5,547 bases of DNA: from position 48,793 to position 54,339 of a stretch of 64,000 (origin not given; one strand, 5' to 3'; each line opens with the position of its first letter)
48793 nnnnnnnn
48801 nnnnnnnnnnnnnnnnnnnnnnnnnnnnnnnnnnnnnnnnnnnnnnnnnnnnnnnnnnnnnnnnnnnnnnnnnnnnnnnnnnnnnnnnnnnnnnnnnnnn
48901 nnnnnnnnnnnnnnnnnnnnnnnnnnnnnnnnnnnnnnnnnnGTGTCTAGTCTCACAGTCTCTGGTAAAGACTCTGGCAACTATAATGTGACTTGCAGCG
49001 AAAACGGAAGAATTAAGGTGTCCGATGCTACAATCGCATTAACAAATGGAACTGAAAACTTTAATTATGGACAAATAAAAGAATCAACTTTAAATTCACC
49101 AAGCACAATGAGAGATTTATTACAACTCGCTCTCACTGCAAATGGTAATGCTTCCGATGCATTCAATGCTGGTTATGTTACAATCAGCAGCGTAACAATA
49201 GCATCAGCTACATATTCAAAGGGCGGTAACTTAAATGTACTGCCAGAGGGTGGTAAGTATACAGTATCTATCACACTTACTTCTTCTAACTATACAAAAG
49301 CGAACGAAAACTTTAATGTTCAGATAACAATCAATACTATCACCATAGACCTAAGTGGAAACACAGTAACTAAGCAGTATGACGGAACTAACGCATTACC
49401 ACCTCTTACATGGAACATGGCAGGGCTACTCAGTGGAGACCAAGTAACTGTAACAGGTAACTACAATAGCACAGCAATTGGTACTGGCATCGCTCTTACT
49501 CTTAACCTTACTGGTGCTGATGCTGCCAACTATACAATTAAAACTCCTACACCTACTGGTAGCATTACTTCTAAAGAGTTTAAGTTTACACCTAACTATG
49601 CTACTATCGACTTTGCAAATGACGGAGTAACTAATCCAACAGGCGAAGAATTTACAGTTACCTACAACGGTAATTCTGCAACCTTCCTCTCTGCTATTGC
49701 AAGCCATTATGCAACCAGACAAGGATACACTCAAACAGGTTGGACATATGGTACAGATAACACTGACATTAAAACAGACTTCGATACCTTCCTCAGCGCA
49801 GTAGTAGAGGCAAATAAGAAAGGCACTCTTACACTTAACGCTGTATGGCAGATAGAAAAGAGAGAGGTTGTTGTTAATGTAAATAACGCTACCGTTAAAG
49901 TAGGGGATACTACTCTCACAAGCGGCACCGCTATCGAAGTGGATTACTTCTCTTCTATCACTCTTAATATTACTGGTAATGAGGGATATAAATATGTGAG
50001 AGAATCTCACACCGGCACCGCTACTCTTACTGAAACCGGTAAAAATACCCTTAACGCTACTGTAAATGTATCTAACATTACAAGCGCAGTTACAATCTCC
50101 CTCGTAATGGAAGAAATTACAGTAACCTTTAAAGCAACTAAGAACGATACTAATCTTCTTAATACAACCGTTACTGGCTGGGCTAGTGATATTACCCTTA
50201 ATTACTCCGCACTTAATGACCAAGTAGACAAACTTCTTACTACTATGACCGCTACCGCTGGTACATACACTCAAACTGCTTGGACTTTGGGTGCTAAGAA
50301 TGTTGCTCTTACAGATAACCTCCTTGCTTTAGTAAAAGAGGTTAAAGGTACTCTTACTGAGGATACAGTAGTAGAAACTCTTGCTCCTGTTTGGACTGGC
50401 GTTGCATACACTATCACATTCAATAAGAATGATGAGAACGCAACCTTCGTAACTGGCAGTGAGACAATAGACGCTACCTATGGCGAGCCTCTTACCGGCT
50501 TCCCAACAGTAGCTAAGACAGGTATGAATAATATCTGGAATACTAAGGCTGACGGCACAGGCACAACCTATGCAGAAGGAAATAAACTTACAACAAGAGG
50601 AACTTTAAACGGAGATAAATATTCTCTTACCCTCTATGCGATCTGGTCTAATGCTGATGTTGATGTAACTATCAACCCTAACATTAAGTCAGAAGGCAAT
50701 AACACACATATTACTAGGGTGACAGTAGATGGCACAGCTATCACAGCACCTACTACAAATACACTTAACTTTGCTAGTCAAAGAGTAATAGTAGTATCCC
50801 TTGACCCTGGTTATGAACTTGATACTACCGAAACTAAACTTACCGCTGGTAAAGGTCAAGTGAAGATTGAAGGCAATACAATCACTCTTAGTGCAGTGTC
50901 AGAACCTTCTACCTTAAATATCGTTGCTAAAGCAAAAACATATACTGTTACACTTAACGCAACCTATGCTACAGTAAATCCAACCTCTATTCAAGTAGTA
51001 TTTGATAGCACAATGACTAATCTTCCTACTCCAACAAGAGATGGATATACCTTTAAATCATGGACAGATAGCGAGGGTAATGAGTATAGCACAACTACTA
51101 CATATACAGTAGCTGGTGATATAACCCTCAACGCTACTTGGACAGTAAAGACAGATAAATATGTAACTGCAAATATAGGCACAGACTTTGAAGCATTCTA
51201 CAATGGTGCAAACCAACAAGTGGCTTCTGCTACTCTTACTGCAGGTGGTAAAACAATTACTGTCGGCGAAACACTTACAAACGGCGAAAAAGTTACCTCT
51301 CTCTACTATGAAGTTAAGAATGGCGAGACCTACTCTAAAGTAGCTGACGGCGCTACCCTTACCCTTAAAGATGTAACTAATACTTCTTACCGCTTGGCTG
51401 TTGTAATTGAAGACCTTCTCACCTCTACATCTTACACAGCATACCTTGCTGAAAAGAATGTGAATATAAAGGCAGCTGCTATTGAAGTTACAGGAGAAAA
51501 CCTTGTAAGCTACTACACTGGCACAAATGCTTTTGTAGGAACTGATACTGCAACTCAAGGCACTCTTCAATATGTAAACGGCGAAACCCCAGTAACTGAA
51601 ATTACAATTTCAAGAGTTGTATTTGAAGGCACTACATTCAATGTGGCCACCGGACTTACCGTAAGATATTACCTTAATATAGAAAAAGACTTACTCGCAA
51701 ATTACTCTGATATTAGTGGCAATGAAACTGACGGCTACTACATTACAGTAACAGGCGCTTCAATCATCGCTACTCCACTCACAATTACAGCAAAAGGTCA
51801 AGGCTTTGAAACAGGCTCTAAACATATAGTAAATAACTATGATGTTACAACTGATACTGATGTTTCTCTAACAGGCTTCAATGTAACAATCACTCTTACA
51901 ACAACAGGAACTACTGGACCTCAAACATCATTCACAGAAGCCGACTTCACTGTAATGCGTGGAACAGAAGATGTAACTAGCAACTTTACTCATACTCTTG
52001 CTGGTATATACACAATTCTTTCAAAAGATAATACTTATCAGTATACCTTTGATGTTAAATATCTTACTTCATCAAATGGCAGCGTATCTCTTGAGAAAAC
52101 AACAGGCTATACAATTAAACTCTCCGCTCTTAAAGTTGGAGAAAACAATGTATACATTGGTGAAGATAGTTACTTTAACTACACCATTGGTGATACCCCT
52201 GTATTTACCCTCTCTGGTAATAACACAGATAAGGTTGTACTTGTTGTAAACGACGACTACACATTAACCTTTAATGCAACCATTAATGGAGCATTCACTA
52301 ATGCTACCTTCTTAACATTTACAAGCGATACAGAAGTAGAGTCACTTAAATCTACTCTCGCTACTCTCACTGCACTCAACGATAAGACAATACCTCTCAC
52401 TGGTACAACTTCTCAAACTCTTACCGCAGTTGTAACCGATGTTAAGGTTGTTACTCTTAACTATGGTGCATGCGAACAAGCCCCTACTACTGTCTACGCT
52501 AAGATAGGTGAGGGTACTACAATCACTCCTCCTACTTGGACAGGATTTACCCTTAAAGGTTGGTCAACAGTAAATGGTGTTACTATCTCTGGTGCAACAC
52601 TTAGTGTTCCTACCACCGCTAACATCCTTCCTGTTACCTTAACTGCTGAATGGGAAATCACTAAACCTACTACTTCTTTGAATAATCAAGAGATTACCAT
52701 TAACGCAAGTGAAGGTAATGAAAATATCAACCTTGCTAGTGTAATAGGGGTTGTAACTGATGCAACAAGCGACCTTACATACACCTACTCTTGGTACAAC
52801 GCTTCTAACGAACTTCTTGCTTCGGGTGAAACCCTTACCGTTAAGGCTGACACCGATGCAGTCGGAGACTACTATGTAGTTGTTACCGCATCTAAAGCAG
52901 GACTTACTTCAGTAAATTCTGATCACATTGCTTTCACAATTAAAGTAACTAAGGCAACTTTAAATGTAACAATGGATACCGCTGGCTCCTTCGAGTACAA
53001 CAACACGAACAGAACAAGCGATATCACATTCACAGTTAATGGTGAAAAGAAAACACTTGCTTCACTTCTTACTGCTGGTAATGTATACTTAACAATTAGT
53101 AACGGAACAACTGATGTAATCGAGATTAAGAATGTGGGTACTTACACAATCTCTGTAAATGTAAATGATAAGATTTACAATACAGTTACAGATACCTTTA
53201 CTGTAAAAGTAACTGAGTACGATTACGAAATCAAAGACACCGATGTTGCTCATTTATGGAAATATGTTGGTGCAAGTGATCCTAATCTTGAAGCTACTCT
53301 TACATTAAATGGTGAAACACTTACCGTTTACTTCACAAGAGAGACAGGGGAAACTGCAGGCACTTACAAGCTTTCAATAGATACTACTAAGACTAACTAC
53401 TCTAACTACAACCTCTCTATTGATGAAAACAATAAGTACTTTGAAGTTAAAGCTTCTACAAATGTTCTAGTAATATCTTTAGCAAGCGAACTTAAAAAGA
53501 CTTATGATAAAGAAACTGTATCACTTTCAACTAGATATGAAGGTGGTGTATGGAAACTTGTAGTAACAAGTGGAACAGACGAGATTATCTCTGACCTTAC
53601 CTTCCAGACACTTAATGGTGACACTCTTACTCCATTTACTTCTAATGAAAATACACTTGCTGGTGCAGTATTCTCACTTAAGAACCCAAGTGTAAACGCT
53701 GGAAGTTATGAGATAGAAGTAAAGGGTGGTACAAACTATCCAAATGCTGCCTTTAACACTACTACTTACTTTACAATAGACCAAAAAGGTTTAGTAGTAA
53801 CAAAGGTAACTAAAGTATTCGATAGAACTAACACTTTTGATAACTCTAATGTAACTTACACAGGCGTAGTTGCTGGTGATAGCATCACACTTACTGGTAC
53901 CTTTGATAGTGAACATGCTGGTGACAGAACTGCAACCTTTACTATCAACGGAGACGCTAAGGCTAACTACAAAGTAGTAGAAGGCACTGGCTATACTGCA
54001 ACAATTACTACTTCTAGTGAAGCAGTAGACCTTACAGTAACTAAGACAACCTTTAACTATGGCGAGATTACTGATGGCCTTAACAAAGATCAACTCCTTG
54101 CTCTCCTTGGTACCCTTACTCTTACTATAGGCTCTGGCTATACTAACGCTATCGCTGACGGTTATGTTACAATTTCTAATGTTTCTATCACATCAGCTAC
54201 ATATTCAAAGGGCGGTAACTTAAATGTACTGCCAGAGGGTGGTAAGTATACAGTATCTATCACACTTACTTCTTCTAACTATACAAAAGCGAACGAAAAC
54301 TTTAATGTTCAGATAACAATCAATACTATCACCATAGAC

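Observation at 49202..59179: Base-perfect 4,989-bp in-frame tandem duplication inside the giant gene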

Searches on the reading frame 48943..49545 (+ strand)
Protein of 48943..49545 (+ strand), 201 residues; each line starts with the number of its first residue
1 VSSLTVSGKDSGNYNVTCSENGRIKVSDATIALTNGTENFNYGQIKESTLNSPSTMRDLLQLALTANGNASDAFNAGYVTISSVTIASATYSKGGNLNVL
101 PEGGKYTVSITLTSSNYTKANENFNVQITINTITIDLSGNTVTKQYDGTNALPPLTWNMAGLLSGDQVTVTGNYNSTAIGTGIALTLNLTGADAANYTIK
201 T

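Call 49: search_protein_families(library=pfam, proteins=[window:48943-49545:+], max_evalue=1)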
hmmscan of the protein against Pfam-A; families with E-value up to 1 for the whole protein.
window:48943-49545:+ (201 aa): 7 families
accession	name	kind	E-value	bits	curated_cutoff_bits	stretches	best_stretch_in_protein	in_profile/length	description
PF18657.6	YDG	-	7.7e-12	45.7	25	1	140-200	11-81/85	YDG domain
PF18914.6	DUF5666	-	0.0081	16.9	27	1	127-176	11-50/60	Domain of unknown function (DUF5666)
PF23951.1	DUF7282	-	0.011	16.4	27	1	80-142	11-72/112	Domain of unknown function (DUF7282)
PF07523.18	Big_3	-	0.025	15.3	21.2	0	135-191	14-59/68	Bacterial Ig-like domain (group 3)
PF02221.20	E1_DerP2_DerF2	-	0.052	14.4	22.7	1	78-150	14-75/133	ML domain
PF01436.27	NHL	-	0.099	13.2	20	1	10-26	11-27/28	NHL repeat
PF17802.7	SpaA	-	0.82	10.3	23.1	1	85-137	32-87/91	Prealbumin-like fold domain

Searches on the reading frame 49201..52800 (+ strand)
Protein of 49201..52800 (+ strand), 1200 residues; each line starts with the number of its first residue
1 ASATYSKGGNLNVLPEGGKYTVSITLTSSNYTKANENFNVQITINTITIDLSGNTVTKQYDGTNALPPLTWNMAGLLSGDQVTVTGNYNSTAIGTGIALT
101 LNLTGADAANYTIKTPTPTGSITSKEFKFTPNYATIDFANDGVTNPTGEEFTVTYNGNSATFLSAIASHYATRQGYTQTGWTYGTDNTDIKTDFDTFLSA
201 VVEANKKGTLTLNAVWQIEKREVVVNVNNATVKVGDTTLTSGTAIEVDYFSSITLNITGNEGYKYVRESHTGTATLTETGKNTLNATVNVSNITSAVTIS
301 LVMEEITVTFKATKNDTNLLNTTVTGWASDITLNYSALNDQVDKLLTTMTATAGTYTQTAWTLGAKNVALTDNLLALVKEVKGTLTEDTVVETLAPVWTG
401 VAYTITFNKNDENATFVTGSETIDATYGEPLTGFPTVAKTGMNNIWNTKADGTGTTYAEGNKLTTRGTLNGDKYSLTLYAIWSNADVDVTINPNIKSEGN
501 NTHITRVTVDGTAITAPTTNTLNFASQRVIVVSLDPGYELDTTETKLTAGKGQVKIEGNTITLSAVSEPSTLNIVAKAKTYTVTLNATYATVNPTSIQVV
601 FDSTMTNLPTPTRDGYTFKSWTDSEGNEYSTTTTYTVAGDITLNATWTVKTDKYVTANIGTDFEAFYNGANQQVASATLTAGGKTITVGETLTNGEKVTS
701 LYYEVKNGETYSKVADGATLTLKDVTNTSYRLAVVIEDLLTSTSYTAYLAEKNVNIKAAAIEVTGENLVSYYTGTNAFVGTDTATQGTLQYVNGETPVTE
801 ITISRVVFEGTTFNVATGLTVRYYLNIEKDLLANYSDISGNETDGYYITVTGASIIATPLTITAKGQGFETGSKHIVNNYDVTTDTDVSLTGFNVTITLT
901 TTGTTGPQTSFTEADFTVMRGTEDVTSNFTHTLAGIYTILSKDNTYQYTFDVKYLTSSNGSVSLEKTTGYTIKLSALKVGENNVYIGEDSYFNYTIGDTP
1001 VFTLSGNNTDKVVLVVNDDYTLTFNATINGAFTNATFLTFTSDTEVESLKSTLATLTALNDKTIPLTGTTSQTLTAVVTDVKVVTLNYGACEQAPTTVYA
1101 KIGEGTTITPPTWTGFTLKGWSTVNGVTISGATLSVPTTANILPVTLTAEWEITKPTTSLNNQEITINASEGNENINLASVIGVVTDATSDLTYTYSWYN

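Call 38: search_protein_representatives(protein=window:49201-52800:+)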
Query: 1200 residues. Proteins with E-value up to 0.001 (for the whole library): 3457; up to 1e-10: 1059; up to 1e-30: 132. The best 150 are listed.
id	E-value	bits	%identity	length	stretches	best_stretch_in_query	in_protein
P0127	0.0e+00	1546.0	41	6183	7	181-1200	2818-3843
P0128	7.2e-275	931.8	34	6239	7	192-1200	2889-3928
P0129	5.7e-221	753.3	34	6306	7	228-1199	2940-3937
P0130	1.9e-188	645.6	34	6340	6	136-1199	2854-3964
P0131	3.8e-121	422.8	32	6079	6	212-1197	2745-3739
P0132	2.1e-115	403.8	30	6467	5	245-1199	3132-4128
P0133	9.0e-114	398.3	36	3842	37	563-648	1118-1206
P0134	1.0e-107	378.3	30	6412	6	246-1199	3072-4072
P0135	3.7e-105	369.8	30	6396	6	241-1199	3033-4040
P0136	6.6e-104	365.7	29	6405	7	229-1198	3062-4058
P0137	1.5e-103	364.5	30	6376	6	233-1188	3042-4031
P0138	5.9e-103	362.5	32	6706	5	189-1197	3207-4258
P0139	1.6e-101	357.7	29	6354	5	244-1198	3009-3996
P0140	1.9e-99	350.9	38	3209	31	577-651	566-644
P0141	3.6e-96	340.1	31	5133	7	616-1197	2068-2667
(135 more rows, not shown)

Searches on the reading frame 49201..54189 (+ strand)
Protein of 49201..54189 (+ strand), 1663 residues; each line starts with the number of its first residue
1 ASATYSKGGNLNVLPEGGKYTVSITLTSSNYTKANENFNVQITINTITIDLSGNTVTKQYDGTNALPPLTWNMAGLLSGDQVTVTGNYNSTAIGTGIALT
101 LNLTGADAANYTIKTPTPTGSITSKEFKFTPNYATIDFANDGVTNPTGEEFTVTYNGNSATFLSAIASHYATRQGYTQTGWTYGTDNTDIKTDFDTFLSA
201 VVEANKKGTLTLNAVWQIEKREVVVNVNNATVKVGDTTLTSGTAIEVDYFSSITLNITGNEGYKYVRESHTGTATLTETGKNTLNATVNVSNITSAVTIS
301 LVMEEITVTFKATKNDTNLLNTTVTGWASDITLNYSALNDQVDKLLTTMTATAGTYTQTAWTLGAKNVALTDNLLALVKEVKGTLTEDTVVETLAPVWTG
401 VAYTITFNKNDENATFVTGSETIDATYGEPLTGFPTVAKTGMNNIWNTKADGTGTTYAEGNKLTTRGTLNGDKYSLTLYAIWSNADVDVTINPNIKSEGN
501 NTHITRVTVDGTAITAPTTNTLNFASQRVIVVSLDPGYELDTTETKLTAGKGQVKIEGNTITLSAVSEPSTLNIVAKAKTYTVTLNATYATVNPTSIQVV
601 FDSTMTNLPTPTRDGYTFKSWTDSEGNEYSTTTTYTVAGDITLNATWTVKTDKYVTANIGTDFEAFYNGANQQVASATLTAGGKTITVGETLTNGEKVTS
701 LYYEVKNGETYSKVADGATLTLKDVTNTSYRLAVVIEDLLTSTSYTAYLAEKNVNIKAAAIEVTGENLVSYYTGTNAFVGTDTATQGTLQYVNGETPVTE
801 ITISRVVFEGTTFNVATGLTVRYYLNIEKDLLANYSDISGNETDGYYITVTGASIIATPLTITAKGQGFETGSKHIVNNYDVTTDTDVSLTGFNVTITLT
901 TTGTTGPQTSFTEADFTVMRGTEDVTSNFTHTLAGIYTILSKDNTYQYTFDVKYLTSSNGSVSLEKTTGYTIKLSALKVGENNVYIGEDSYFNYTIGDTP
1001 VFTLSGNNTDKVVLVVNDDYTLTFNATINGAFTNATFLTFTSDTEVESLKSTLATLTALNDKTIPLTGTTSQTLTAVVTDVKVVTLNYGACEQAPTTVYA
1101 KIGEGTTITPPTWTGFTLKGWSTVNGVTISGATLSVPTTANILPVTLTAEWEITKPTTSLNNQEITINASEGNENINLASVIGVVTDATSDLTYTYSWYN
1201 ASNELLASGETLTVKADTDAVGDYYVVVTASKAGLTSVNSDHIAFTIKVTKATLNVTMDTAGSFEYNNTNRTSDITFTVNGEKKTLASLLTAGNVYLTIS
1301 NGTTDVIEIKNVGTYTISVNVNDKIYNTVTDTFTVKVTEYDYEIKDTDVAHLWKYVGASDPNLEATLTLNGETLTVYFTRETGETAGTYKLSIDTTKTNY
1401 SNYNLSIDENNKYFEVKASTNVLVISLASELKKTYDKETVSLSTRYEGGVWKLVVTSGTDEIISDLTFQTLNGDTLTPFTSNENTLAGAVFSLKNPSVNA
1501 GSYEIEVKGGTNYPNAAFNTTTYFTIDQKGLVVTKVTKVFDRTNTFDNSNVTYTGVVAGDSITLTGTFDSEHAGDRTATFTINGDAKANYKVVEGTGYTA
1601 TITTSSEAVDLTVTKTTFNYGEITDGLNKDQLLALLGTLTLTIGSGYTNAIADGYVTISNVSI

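Call 8: search_protein_families(library=pfam, proteins=[window:49201-54189:+], max_evalue=0.01)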
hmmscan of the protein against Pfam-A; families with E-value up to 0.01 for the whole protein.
window:49201-54189:+ (1663 aa): 2 families
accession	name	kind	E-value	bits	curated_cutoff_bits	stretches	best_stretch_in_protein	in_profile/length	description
PF18657.6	YDG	-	1.3e-14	54.6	25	2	54-117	11-84/85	YDG domain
PF09479.16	Flg_new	-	9.4e-09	35.7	27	1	581-645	1-64/65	Listeria-Bacteroides repeat domain (List_Bact_rpt)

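Call 14: find_homologous_proteins(query=window:49201-54189:+, max_evalue=1e-10)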
Query window:49201-54189:+ (1663 aa): 6 proteins with E <= 1e-10 among 8000 candidates.
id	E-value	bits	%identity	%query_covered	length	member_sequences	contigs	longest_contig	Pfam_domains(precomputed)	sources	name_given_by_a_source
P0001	1.4e-47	181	45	5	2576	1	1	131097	PF09479.17,PF13895.13,PF13927.13,PF16681.12,PF18998.7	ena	-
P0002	9.7e-26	108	30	12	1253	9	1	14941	PF09479.17,PF18998.7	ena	-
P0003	1.2e-25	108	34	4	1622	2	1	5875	PF09479.17,PF18998.7,PF02368.25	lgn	-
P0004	7.3e-24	102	33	16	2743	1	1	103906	PF09479.17,PF26614.1,PF18998.7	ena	-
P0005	6.3e-23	99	34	16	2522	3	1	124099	PF26615.1,PF09479.17,PF26614.1,PF18998.7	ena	-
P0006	8.7e-20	88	30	14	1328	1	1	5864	PF09479.17,PF00404.25,PF18998.7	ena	-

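Call 17: find_related_loci(query=window:49201-54189:+, collection=genome_contigs, flank=10000)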
Query window:49201-54189:+ (1663 aa) in genome_contigs; peptide patterns used: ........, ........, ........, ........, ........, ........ (x = any residue, [..] = any of these).
41 stretches matched a pattern, but none encodes a relative of the query by tblastn (E <= 1e-3).

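Call 18: find_related_loci(query=window:49201-54189:+, collection=metagenome_contigs, flank=10000)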
Query window:49201-54189:+ (1663 aa) in metagenome_contigs; peptide patterns used: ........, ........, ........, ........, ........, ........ (x = any residue, [..] = any of these).
94 stretches matched a pattern, but none encodes a relative of the query by tblastn (E <= 1e-3).

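Call 34: search_protein_families(library=ncbifam, proteins=[window:49201-54189:+], max_evalue=0.01)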
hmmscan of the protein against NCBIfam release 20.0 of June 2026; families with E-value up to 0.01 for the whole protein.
window:49201-54189:+ (1663 aa): 1 family
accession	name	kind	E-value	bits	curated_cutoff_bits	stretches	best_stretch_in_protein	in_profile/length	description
TIGR02543.1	List_Bact_rpt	repeat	0.00015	22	20.95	1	611-650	1-43/44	TIGR02543 family repeat protein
